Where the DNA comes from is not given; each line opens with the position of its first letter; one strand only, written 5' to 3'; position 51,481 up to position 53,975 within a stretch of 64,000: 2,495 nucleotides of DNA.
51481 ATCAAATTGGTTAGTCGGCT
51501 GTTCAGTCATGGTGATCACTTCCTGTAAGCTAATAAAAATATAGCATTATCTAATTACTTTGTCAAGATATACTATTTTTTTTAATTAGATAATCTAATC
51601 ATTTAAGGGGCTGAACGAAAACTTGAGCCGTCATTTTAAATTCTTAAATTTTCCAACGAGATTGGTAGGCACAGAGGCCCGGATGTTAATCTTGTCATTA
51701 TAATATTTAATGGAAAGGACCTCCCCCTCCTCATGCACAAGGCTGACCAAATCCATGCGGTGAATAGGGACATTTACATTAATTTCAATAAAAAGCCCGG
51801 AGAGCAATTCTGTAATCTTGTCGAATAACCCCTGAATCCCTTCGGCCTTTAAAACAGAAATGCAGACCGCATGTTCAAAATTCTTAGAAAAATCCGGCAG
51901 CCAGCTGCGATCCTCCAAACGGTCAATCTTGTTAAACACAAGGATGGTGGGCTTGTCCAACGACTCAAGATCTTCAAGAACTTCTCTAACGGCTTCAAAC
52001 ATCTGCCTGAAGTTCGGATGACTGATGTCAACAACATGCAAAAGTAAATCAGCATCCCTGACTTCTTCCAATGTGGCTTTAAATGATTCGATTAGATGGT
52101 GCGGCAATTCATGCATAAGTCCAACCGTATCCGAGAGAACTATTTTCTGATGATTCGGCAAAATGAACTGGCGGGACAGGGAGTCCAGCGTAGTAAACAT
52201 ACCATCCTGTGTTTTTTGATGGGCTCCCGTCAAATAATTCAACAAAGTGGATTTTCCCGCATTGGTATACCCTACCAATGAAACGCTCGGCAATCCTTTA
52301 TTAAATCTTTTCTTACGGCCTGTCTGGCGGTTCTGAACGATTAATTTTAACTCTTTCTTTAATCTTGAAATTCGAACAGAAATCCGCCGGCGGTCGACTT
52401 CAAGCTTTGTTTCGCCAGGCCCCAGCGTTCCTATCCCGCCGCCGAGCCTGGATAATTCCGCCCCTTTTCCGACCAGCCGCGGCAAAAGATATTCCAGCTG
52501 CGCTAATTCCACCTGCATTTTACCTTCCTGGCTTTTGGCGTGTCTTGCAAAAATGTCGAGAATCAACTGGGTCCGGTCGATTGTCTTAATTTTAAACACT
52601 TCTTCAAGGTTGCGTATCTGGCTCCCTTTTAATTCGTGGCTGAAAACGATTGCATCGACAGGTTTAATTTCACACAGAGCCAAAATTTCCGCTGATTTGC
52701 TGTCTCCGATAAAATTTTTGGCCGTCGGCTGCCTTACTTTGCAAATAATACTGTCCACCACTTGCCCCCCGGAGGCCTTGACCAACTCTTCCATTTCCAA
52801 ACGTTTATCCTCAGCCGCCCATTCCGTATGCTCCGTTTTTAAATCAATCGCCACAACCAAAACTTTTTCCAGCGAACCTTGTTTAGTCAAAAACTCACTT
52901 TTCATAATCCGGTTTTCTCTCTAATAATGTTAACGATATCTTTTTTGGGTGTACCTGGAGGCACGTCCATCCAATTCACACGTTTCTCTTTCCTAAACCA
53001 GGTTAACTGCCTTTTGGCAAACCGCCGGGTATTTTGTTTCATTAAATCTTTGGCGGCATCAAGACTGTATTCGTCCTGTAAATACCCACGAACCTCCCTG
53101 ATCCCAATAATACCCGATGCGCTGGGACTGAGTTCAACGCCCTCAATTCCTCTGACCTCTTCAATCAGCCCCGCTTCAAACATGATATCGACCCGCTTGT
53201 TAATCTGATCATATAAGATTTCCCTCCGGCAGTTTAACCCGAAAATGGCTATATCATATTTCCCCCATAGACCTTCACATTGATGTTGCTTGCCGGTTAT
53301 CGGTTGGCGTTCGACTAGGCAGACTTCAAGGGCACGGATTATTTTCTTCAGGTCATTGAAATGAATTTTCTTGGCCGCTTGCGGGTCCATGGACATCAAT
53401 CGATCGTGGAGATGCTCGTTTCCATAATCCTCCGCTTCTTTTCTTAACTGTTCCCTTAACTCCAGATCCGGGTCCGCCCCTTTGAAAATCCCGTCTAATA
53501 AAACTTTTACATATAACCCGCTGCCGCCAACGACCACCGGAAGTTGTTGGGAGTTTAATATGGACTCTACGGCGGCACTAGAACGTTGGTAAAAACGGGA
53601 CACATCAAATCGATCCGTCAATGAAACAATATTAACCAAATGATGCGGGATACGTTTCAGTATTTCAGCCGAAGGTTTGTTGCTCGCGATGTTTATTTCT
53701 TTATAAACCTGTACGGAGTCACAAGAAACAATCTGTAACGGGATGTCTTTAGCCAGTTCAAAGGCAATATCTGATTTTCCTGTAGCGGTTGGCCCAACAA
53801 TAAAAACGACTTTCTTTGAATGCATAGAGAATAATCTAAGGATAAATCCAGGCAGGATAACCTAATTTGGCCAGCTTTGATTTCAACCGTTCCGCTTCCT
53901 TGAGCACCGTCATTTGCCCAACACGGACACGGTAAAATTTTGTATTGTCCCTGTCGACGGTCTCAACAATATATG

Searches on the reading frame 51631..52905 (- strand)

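Call 67: search_protein_families(library=pfam, proteins=[window:51631-52905:-], max_evalue=1e-8)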
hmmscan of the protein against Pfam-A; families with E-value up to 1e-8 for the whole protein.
window:51631-52905:- (424 aa): 4 families
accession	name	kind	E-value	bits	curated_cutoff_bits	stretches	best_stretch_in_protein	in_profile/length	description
PF16360.10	GTP-bdg_M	-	1.7e-31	109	29.5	1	122-200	1-79/79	GTP-binding GTPase Middle Region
PF13167.11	GTP-bdg_N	-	2.2e-25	89.5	25.4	1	36-120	5-89/89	GTP-binding GTPase N-terminal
PF01926.29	MMR_HSR1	-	3.6e-23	82.3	21.9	1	208-326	2-113/113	50S ribosome-binding GTPase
PF02421.24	FeoB_N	-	6.3e-09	36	27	0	208-351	3-138/156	Ferrous iron transport protein B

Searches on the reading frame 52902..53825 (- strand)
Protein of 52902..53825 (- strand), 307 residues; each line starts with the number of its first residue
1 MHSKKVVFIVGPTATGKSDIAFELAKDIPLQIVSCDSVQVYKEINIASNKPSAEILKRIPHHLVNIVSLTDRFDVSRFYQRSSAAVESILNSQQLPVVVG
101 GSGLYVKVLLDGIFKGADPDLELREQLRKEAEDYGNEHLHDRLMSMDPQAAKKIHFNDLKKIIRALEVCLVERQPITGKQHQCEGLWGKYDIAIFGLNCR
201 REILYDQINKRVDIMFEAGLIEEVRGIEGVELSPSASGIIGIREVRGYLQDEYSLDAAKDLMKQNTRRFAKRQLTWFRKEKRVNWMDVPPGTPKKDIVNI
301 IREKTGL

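Call 67: search_protein_families(library=pfam, proteins=[window:52902-53825:-], max_evalue=1e-8)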
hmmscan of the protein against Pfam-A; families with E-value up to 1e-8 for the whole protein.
window:52902-53825:- (307 aa): 2 families
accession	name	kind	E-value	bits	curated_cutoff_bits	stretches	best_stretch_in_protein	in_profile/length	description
PF01715.23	IPPT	-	6.6e-76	255.6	23.6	1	39-280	1-243/243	IPP transferase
PF01745.22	IPT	-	7.1e-10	39.1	20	1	5-102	2-99/233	Isopentenyl transferase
